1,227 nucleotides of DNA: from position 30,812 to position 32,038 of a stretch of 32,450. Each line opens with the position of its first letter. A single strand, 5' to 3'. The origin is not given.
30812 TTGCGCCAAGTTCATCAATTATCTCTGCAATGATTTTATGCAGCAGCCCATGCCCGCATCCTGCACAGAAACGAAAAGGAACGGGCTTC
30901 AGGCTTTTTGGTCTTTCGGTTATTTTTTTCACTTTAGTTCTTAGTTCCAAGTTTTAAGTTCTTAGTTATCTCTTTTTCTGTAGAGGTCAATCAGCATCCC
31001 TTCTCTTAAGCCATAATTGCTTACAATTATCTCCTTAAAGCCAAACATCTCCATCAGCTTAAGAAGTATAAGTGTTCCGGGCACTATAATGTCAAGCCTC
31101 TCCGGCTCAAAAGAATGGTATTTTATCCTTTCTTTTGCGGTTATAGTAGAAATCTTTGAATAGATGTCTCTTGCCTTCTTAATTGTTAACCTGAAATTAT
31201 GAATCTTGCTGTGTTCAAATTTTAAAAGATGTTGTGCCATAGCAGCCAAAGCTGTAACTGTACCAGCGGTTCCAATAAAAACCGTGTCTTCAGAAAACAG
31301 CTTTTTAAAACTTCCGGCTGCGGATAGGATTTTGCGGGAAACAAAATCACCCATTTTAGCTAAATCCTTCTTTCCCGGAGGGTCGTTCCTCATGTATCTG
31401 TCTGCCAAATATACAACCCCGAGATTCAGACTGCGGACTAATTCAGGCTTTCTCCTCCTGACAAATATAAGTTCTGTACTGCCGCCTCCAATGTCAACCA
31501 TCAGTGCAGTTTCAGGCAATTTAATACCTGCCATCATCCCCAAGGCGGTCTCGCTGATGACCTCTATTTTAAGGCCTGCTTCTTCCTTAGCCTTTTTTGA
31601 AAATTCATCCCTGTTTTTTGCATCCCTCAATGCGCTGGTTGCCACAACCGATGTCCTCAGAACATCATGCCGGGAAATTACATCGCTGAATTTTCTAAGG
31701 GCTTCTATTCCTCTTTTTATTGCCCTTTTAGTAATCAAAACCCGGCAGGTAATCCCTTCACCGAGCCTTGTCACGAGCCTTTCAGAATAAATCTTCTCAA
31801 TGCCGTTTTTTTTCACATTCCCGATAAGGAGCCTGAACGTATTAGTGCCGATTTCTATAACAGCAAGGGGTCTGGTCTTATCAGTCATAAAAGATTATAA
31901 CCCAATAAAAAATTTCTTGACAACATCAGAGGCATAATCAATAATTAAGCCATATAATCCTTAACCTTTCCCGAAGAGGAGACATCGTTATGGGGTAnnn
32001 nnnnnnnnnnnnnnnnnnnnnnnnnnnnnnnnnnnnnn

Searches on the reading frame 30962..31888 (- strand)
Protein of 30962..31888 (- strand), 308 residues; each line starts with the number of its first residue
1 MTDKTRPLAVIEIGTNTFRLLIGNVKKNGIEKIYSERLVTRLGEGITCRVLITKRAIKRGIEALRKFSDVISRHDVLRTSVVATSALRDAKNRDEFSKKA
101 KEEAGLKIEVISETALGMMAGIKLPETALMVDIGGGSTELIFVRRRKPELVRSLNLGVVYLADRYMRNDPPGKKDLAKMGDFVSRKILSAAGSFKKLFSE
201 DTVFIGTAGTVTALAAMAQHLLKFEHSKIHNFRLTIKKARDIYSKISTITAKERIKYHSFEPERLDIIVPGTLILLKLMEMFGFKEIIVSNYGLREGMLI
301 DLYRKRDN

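Call 30: search_protein_families(library=pfam, proteins=[window:30962-31888:-], max_evalue=0.0001)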
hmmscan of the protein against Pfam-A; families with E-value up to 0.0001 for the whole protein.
window:30962-31888:- (308 aa): 1 family
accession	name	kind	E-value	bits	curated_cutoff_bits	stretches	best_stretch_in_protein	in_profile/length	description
PF02541.22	Ppx-GppA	-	1.4e-58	199.1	27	1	24-303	4-282/285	Ppx/GppA phosphatase family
